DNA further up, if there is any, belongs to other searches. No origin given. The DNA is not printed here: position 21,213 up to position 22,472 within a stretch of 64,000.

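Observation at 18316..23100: Archaeal arsenosugar-type operon with an extra CCG Fe-S protein and DedA flippase but no arsM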

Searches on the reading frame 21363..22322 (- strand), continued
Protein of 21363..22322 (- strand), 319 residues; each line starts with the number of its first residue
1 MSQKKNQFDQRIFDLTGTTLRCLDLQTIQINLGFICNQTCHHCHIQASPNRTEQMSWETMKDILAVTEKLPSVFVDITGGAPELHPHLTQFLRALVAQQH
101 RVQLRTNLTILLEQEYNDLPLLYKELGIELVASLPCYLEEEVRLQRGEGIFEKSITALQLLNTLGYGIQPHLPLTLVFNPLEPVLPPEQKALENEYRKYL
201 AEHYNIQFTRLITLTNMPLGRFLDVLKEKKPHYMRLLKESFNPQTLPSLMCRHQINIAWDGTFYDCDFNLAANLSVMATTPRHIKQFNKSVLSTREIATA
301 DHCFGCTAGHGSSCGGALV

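Call 25: find_related_loci(query=A1, collection=metagenome_contigs, flank=10000)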
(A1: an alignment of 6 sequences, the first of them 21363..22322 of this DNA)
Query A1 (319 aa) in metagenome_contigs; peptide patterns used: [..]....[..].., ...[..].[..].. (x = any residue, [..] = any of these).
600 stretches matched a pattern (row limit reached: there are more); 565 encode a relative of the query (tblastn E <= 1e-3); the best 80 are kept; 80 distinct loci.
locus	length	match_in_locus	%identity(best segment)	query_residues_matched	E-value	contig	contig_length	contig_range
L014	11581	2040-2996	78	1-319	1e-173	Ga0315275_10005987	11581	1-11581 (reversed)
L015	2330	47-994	56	6-319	4e-125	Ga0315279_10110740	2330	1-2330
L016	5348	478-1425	56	6-319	2e-117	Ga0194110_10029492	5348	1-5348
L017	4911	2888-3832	53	6-318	5e-115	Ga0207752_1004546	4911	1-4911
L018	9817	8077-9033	53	3-319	1e-113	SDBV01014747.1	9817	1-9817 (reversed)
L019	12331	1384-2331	52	6-319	4e-113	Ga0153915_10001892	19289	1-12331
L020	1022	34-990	50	3-319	4e-123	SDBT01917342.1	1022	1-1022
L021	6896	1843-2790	53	6-319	5e-112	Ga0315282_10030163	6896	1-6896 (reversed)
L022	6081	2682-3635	51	4-319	3e-112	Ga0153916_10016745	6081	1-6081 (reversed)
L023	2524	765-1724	50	2-319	6e-117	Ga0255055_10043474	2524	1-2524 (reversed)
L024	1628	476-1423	52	6-319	1e-119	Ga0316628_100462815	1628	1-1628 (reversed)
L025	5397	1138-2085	54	5-319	2e-111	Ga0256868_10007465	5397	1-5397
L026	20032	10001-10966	52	1-319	9e-111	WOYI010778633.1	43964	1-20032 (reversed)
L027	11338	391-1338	52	6-319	5e-109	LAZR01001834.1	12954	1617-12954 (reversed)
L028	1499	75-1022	49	6-319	3e-117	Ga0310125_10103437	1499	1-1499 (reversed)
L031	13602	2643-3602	51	2-319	4e-107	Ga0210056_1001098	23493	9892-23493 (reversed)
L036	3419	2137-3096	49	3-319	6e-107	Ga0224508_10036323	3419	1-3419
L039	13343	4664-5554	51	25-319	6e-103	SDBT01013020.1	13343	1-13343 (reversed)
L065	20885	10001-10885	48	28-318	2e-90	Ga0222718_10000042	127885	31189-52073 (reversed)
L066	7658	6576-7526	46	6-319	1e-90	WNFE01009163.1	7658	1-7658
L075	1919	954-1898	43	7-319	2e-94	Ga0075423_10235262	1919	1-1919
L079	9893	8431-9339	46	20-318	2e-89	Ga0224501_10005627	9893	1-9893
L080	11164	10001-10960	46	6-319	5e-89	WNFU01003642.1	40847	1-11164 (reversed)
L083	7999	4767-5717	46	6-319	2e-89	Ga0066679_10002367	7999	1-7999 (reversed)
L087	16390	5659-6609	46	6-319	7e-89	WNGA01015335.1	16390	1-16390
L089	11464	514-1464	45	6-319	7e-89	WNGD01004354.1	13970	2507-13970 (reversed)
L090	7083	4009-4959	43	8-319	9e-89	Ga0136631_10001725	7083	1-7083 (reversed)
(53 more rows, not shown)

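Call 28: search_protein_families(library=ncbifam, proteins=[L079:7053-8255:+, L016:1584-2897:+, L031:3673-4449:+, L027:2145-3665:+, L075:457-900:+, L087:3422-4282:+, L017:3864-4850:+, L089:5205-5954:-], max_evalue=0.00001)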
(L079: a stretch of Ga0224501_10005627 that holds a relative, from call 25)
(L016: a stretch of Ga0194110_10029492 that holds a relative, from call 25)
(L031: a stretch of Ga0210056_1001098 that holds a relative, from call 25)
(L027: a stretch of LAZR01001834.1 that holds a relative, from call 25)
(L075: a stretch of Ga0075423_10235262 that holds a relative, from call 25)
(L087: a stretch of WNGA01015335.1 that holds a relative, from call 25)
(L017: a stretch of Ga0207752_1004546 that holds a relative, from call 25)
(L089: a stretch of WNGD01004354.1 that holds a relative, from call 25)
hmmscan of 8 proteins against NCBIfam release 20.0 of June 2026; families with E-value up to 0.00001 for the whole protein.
L079:7053-8255:+ (400 aa): 21 families
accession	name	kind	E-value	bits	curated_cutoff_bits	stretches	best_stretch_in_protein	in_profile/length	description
NF008823.0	PRK11873.1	subfamily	3.6e-70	236.5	263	1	12-220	8-225/272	arsenite methyltransferase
NF040538.1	methyl_ArsM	equivalog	1.8e-63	214.9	500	2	132-310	161-345/356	arsinothricin biosynthesis methyltransferase ArsM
NF038099.1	AsSugarArsM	exception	1.8e-47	162.1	400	1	15-297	6-303/321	arsenosugar biosynthesis arsenite methyltransferase ArsM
NF041537.1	ArsM_AhpD_UU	exception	3.4e-45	154.3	510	1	4-225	6-229/345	arsenite methyltransferase/AhpD domain selenoprotein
NF047649.1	MTase_UXPK_star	exception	4.3e-44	150.6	460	1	3-219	5-224/283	methyltransferase/UXPK-star double selenoprotein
NF041536.1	ArsM_DUF2284_UU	exception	6.8e-40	136.8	575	1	5-224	7-228/459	arsenite methyltransferase/DUF2284 domain selenoprotein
NF040539.1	AST_met_ArsM_2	exception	6e-25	88.6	240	1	69-224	59-211/262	putative arsinothricin biosynthesis methyltransferase ArsM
NF045667.1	MTase_DVU1556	equivalog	1.8e-22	79.9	155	1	61-220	17-162/213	DVU_1556 family methyltransferase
TIGR02072.1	BioC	equivalog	2.6e-15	56.9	184.95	1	68-182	36-138/244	malonyl-ACP O-methyltransferase BioC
NF001240.0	PRK00216.1-1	equivalog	2.6e-15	56.2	378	1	59-178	56-170/251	bifunctional demethylmenaquinone methyltransferase/2-methoxy-6-polyprenyl-1,4-benzoquinol methylase UbiE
NF001244.0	PRK00216.1-5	equivalog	3.9e-15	55.8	216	1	63-183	45-160/236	bifunctional demethylmenaquinone methyltransferase/2-methoxy-6-polyprenyl-1,4-benzoquinol methylase UbiE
TIGR01934.1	MenG_MenH_UbiE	subfamily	4e-15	55.7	158.35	1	62-181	35-146/223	ubiquinone/menaquinone biosynthesis methyltransferase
TIGR02752.1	MenG_heptapren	equivalog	6.8e-14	52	419.85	1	63-178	42-151/231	demethylmenaquinone methyltransferase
NF001243.0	PRK00216.1-4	equivalog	2.5e-13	49.9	235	1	63-176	44-151/237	demethylmenaquinone methyltransferase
NF052510.1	methyltran_MpqE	exception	4.4e-13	49.2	335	1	62-176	42-151/234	methyl-plastoquinone biosynthesis methyltransferase MpqE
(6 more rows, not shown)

L016:1584-2897:+ (437 aa): 9 families
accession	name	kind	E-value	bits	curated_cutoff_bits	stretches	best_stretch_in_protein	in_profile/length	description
TIGR04283.1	glyco_like_mftF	equivalog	3.6e-78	262.1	182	1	217-434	1-220/221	TIGR04283 family arsenosugar biosynthesis glycosyltransferase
TIGR04282.1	glyco_like_cofC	hypoth_equivalog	1.9e-69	233.3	134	1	7-198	1-189/189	TIGR04282 family arsenosugar biosynthesis glycosyltransferase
TIGR03965.1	mycofact_glyco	equivalog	4.5e-13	48.9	280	1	205-394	63-275/467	mycofactocin biosynthesis glycosyltransferase MftF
TIGR03937.1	PgaC_IcaA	equivalog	6.9e-10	38.4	422.3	1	208-318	38-158/407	poly-beta-1,6-N-acetyl-D-glucosamine synthase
NF010496.0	PRK13915.1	equivalog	1e-09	37.9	262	1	217-299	33-129/307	glucosyl-3-phosphoglycerate synthase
TIGR04182.1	glyco_TIGR04182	equivalog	8.1e-09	35.3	325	1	217-299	2-85/293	S-layer glycoprotein N-glycosyltransferase AglJ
NF041875.1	EPS_EpsD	equivalog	8.7e-08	31.9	370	0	217-302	1-95/325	exopolysaccharide biosynthesis glycosyltransferase EpsD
TIGR03552.1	F420_cofC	equivalog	3.4e-07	30.1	105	1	18-198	11-184/196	2-phospho-L-lactate guanylyltransferase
NF007482.0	PRK10073.1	equivalog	1.9e-06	27.1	423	1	216-292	7-91/334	glycosyltransferase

L031:3673-4449:+ (258 aa): 0 families

L027:2145-3665:+ (506 aa): 63 families (the best 25 are shown)
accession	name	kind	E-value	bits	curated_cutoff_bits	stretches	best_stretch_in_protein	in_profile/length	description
NF004991.0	PRK06370.1-3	subfamily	2.1e-241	801.9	620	1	3-506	4-508/509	FAD-containing oxidoreductase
TIGR02053.1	MerA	equivalog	1.7e-121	406.5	454.45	1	35-486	1-454/465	mercury(II) reductase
TIGR01350.1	lipoamide_DH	equivalog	6.2e-120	401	408.8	1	35-489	2-458/461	dihydrolipoyl dehydrogenase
NF004947.0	PRK06292.2-5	equivalog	5.2e-96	322.4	592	1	34-484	3-457/474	dihydrolipoyl dehydrogenase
NF004992.0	PRK06370.1-4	equivalog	3.9e-95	319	629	1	33-483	3-453/459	FAD-containing oxidoreductase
NF004776.0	PRK06116.1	equivalog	4.9e-88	296.1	480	1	33-476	3-444/450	glutathione-disulfide reductase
NF010311.1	PRK13748.1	subfamily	1.4e-86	291.5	600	1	31-484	94-547/560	mercury(II) reductase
NF004946.0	PRK06292.2-4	subfamily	6.5e-86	289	634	1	34-481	3-466/487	dihydrolipoyl dehydrogenase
NF004945.0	PRK06292.2-3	equivalog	6.1e-83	279.2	494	1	34-478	3-445/457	dihydrolipoyl dehydrogenase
NF003585.0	PRK05249.1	equivalog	6.4e-83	278.9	465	1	33-482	5-454/464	Si-specific NAD(P)(+) transhydrogenase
NF005884.0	PRK07846.1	equivalog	2.9e-81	273.4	501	1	34-479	3-445/454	mycothione reductase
TIGR01424.1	gluta_reduc_2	equivalog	2.4e-78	263.7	606.05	1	35-476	3-440/446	glutathione-disulfide reductase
NF005883.0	PRK07845.1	equivalog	7.6e-78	262.5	479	1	36-486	4-460/466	NAD(P)H-quinone dehydrogenase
NF004943.0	PRK06292.2-1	equivalog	2.2e-76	257.5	432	1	34-485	3-455/456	dihydrolipoyl dehydrogenase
NF041853.1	hythiocyan_redase_MerA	equivalog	6.2e-76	256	650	1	34-479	3-435/440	hypothiocyanous acid reductase MerA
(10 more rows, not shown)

L075:457-900:+ (147 aa): 2 families
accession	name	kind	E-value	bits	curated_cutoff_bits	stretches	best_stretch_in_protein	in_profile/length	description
TIGR04169.1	perox_w_seleSAM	hypoth_equivalog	5.2e-45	152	120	1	40-147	2-109/109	arsenosugar biosynthesis-associated peroxidase-like protein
TIGR00778.1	ahpD_dom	domain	4.8e-08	32.4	27.8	1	75-123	1-49/51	alkylhydroperoxidase AhpD family core domain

L087:3422-4282:+ (286 aa): 1 family
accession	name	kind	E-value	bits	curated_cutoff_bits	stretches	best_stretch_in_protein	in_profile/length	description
NF052566.1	OrLpdHdlsOlsERhiz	equivalog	8.9e-15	54.8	475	1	59-242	88-268/293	ornithine lipid hydroxylase OlsE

L017:3864-4850:+ (328 aa): 0 families

L089:5205-5954:- (249 aa): 12 families
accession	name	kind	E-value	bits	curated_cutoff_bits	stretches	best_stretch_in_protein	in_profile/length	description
NF009052.0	PRK12386.1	equivalog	7.7e-123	408.5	256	1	2-244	4-247/255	succinate dehydrogenase/fumarate reductase iron-sulfur subunit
TIGR00384.1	dhsB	subfamily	4.9e-42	143.9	88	1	16-217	13-215/222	succinate dehydrogenase and fumarate reductase iron-sulfur protein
NF004898.0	PRK06259.1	equivalog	1.3e-40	139.4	385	1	4-229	5-217/488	fumarate reductase (CoM/CoB) subunit TfrB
NF004616.0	PRK05950.1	subfamily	1.7e-40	138.6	228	1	3-228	6-233/238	succinate dehydrogenase iron-sulfur subunit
NF009226.0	PRK12576.1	equivalog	1.4e-33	116.6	344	1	9-215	16-225/317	succinate dehydrogenase/fumarate reductase iron-sulfur subunit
NF009051.0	PRK12385.1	equivalog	8.4e-30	104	333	1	18-215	25-220/244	succinate dehydrogenase/fumarate reductase iron-sulfur subunit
NF010071.0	PRK13552.1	equivalog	9.1e-28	97.1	264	1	15-218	21-226/241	fumarate reductase iron-sulfur subunit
NF006391.0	PRK08640.1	equivalog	3.8e-27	94.8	244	1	41-218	54-230/254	succinate dehydrogenase iron-sulfur subunit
NF009227.0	PRK12577.1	equivalog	2.2e-25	89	349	1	1-229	1-239/330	succinate dehydrogenase/fumarate reductase iron-sulfur subunit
NF009225.0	PRK12575.1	subfamily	2.5e-19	69.7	443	1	17-215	22-218/235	succinate dehydrogenase/fumarate reductase iron-sulfur subunit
NF005746.0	PRK07570.1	subfamily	5.4e-18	65.2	243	1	1-217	1-231/250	succinate dehydrogenase/fumarate reductase iron-sulfur subunit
NF042952.1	MFR_FeS_SdhB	equivalog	6.2e-14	51.7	600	1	21-218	21-222/320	8-methylmenaquinol:fumarate reductase iron-sulfur subunit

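Call 34: search_solved_structures(query=window:21363-22322:-, max_evalue=0.001)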
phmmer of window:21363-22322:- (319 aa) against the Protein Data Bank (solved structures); distinct sequences matched with E-value up to 0.001: 3.
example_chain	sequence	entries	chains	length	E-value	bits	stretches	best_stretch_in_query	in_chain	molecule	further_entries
8ai3_A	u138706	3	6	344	9.4e-05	25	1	26-86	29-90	Putative peptide biosynthesis protein YydG | Radical SAM core domain-containing protein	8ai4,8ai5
8ai6_A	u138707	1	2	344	0.00011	24.8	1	26-86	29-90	Putative peptide biosynthesis protein YydG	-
8ai1_A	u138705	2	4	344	0.00011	24.7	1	26-86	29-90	Putative peptide biosynthesis protein YydG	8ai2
